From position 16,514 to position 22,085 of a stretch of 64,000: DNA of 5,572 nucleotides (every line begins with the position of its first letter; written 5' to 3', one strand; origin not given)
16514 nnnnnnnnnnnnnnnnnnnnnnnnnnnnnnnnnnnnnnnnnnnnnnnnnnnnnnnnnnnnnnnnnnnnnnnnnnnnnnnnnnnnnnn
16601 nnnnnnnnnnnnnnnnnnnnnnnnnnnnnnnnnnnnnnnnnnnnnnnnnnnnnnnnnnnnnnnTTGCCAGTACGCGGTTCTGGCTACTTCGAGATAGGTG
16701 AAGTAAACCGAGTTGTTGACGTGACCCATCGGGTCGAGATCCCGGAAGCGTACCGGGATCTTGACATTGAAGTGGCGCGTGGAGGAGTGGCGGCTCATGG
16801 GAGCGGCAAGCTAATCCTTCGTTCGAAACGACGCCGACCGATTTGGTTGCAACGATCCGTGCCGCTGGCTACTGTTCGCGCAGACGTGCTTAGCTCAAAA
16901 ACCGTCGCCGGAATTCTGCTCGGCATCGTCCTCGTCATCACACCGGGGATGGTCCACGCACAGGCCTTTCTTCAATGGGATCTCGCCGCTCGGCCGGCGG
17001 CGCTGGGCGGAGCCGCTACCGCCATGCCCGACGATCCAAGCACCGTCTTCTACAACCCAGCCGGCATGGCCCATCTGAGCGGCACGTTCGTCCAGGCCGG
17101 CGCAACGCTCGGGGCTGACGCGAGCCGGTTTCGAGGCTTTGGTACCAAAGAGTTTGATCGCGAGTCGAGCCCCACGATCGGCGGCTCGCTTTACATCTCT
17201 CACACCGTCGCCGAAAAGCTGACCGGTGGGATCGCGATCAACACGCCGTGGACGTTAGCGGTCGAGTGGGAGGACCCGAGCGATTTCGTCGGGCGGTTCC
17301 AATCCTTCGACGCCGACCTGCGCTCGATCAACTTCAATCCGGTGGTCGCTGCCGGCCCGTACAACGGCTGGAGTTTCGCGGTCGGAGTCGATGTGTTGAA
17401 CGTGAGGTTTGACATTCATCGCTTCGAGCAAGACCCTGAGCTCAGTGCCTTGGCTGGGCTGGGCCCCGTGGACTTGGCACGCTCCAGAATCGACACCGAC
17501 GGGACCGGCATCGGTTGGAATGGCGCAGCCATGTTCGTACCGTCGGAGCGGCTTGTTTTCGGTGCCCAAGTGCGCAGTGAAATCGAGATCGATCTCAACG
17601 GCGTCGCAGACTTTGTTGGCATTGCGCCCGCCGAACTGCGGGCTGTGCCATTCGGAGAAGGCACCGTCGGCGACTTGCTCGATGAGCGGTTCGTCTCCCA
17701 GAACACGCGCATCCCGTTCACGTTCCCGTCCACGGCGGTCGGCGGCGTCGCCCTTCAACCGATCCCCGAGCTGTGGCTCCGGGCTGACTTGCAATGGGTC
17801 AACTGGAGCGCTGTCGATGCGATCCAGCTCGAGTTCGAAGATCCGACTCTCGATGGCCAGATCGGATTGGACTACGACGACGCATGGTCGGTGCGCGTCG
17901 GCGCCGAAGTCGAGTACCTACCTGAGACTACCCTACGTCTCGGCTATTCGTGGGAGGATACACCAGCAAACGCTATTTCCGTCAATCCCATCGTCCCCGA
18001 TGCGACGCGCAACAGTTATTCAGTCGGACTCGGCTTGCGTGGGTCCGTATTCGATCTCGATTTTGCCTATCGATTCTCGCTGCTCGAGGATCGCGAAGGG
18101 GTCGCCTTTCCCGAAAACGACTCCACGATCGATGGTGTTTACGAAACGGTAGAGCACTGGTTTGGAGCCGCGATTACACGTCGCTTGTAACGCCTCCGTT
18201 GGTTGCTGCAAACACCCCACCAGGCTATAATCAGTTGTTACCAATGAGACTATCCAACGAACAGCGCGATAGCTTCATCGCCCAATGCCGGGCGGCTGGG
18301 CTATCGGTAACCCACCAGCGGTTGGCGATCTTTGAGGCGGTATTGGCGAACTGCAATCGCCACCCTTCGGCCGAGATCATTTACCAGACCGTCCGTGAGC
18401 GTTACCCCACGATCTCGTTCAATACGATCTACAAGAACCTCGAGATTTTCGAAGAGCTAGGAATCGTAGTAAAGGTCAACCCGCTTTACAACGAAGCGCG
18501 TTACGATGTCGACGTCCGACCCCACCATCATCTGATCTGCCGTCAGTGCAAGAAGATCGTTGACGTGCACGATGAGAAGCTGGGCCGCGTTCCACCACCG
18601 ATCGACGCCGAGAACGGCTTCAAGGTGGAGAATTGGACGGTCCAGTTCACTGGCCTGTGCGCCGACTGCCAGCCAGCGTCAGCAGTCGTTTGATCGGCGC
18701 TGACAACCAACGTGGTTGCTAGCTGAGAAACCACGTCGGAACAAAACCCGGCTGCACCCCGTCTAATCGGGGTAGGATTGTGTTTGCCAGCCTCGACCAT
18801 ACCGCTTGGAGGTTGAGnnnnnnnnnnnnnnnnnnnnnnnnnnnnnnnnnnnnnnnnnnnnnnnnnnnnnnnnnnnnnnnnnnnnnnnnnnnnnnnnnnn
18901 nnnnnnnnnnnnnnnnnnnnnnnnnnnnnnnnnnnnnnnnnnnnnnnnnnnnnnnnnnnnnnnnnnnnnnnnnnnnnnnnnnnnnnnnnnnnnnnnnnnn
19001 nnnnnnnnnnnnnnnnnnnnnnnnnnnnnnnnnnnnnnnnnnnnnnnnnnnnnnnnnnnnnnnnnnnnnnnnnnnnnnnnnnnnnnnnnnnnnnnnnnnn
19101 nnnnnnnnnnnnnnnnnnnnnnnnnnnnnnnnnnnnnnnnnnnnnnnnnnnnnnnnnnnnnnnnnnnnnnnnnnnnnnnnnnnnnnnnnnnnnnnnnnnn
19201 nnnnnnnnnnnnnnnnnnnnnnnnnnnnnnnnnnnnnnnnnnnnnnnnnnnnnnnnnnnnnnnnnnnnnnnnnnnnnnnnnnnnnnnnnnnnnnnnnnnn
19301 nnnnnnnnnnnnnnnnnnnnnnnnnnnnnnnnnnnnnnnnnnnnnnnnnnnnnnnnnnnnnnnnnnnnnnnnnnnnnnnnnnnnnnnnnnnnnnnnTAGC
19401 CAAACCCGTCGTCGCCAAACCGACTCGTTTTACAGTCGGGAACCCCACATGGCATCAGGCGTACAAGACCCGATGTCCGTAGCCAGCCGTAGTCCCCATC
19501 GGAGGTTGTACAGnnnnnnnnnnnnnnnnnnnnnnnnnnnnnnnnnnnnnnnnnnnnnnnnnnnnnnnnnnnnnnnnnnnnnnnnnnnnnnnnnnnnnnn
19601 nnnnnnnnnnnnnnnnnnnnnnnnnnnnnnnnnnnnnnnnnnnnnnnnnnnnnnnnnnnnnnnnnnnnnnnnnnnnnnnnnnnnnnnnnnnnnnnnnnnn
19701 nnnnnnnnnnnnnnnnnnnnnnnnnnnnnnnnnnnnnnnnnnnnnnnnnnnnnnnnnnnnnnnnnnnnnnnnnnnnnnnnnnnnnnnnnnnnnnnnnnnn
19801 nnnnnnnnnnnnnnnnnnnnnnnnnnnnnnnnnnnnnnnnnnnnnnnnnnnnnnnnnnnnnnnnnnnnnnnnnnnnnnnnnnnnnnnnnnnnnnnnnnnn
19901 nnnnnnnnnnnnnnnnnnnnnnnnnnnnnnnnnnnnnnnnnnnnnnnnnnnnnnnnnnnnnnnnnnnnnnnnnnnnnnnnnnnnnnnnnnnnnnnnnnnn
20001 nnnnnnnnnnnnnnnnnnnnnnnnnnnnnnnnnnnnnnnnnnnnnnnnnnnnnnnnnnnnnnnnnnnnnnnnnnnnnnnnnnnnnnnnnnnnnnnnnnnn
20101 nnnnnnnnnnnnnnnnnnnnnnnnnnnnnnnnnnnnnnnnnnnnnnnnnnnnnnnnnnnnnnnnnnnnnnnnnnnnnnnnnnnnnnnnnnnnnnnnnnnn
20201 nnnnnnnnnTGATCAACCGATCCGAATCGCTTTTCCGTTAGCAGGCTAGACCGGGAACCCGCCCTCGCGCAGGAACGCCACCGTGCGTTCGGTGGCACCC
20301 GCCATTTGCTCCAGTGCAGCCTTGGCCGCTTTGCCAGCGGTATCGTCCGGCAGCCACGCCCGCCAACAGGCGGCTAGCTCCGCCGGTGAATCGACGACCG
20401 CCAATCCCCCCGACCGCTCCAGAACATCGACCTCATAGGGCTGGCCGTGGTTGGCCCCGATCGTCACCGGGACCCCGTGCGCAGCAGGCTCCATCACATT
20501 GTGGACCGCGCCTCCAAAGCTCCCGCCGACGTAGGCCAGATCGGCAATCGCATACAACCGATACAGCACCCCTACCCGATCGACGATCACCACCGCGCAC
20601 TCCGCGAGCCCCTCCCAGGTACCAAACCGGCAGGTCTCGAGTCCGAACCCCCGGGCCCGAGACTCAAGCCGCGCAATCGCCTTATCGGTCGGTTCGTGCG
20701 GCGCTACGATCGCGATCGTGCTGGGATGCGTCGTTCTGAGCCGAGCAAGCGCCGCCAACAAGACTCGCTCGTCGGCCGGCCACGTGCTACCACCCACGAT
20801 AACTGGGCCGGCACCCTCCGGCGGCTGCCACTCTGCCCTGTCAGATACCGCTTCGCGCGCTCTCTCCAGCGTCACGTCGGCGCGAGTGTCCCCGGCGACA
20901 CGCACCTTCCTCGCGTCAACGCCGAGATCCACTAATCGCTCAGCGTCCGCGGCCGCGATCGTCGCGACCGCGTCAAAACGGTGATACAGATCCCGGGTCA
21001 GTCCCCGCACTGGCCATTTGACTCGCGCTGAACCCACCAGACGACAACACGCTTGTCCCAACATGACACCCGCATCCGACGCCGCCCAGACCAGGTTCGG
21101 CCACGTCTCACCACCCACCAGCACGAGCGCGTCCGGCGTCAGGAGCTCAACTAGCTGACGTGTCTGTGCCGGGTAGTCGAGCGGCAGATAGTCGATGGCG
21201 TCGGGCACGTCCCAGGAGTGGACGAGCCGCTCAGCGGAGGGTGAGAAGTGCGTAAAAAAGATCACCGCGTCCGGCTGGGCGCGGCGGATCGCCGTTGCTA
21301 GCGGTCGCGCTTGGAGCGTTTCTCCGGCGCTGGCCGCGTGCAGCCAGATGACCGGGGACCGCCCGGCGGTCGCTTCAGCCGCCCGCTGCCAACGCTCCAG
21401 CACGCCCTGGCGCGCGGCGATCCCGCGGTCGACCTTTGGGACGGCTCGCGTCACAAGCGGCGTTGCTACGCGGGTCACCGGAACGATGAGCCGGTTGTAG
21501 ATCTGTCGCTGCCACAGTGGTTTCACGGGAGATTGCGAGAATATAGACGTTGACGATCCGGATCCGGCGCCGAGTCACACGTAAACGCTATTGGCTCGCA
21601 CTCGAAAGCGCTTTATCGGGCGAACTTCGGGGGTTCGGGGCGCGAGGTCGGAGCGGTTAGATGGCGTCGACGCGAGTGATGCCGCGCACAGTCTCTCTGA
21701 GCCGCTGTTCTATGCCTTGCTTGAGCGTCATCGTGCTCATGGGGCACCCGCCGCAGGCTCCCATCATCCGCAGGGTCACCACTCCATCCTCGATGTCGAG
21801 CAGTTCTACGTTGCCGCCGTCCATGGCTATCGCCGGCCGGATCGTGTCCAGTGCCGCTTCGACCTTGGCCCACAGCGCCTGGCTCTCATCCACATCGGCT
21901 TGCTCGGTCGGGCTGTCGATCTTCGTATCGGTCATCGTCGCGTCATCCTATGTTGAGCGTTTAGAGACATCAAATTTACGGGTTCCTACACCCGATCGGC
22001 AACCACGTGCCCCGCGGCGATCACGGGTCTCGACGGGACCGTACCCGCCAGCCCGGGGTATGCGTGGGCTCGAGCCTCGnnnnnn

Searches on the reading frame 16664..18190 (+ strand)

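Call 5: search_protein_families(library=pfam, proteins=[window:16664-18190:+], max_evalue=0.01)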
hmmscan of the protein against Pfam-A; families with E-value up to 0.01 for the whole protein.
window:16664-18190:+ (508 aa): 1 family
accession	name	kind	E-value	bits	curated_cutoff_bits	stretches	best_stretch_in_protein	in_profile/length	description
PF03349.22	Toluene_X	-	2.6e-38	132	29.7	1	112-470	25-380/421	Outer membrane protein transport protein (OMPP1/FadL/TodX)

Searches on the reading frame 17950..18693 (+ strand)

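Call 5: search_protein_families(library=pfam, proteins=[window:17950-18693:+], max_evalue=0.01)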
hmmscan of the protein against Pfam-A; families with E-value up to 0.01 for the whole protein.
window:17950-18693:+ (247 aa): 1 family
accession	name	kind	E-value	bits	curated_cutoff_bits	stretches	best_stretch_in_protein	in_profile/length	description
PF01475.25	FUR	-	1.9e-29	102.7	23.1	1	116-233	2-120/121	Ferric uptake regulator family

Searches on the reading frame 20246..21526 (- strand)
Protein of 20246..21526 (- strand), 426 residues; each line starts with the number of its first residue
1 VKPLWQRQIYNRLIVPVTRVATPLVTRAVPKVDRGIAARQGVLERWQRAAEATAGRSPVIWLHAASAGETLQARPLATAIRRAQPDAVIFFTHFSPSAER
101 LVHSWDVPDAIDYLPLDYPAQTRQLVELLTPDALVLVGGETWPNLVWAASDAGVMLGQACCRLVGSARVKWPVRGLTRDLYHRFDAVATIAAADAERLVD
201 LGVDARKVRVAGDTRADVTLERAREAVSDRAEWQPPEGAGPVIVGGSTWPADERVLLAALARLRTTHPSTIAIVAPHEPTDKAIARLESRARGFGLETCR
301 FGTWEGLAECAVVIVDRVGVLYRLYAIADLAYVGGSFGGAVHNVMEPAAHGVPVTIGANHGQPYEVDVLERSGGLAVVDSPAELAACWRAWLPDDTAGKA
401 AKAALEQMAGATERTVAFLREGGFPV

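Call 4: search_protein_families(library=ncbifam, proteins=[window:20246-21526:-], max_evalue=0.01)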
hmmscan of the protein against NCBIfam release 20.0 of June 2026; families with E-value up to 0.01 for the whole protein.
window:20246-21526:- (426 aa): 6 families
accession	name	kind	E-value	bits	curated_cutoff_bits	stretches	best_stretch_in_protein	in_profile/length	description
NF004386.0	PRK05749.1-2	equivalog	3.8e-49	167.6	524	1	7-421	3-425/433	lipid IV(A) 3-deoxy-D-manno-octulosonic acid transferase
NF004388.0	PRK05749.1-4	equivalog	6.5e-48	163.3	438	1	18-419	11-417/425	lipid IV(A) 3-deoxy-D-manno-octulosonic acid transferase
NF004385.0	PRK05749.1-1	equivalog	4.9e-42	144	590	1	56-419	47-416/425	lipid IV(A) 3-deoxy-D-manno-octulosonic acid transferase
NF004389.0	PRK05749.1-5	equivalog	2.1e-32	112.5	363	1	55-359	47-345/402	lipid IV(A) 3-deoxy-D-manno-octulosonic acid transferase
NF004387.0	PRK05749.1-3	equivalog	5.3e-25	88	617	1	31-419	31-419/440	lipid IV(A) 3-deoxy-D-manno-octulosonic acid transferase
NF053787.1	GlcN_PG_synth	equivalog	0.0098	14.8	480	0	170-212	130-172/361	N-acetylglucosaminyl phosphatidylglycerol synthase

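Call 5: search_protein_families(library=pfam, proteins=[window:20246-21526:-], max_evalue=0.01)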
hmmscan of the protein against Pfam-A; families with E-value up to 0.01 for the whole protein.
window:20246-21526:- (426 aa): 2 families
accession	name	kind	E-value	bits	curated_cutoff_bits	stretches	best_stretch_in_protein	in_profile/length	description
PF04413.22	Glycos_transf_N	-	5.1e-38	130.8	23.9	1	44-217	5-178/179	3-Deoxy-D-manno-octulosonic-acid transferase (kdotransferase)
PF13579.12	Glyco_trans_4_4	-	0.0056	17.5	29.7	1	74-210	8-154/158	Glycosyl transferase 4-like domain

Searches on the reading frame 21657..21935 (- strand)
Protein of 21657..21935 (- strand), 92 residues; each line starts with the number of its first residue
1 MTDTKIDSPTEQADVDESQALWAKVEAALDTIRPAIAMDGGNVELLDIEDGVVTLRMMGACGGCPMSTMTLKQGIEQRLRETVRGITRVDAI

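Call 4: search_protein_families(library=ncbifam, proteins=[window:21657-21935:-], max_evalue=0.01)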
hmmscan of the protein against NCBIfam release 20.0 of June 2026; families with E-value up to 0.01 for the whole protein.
window:21657-21935:- (92 aa): 4 families
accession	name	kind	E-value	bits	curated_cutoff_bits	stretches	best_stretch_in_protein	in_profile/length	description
TIGR02000.1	NifU_proper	equivalog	2e-17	63.6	273.3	1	11-91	211-289/290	Fe-S cluster assembly protein NifU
TIGR03341.1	YhgI_GntY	equivalog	4.7e-14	52.6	269.35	1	12-89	97-176/190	Fe-S biogenesis protein NfuA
NF008392.0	PRK11190.1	equivalog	1.5e-11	44.5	268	1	14-84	100-172/192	Fe-S biogenesis protein NfuA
NF041868.1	paad_haloarch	equivalog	0.0032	17.5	180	1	18-89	28-97/127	1,2-phenylacetyl-CoA epoxidase subunit PaaD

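Call 5: search_protein_families(library=pfam, proteins=[window:21657-21935:-], max_evalue=0.01)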
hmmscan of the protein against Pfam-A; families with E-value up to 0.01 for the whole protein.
window:21657-21935:- (92 aa): 3 families
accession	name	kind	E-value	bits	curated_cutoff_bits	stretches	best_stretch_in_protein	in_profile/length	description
PF01106.22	NifU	-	4.8e-29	100.7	27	1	25-89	1-66/67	NifU-like domain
PF01883.24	FeS_assembly_P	-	0.0042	17.8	23.5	0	37-89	20-71/73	Iron-sulfur cluster assembly protein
PF21217.3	PaaA2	-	0.0072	16.8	27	1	21-39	10-28/33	Stability determinant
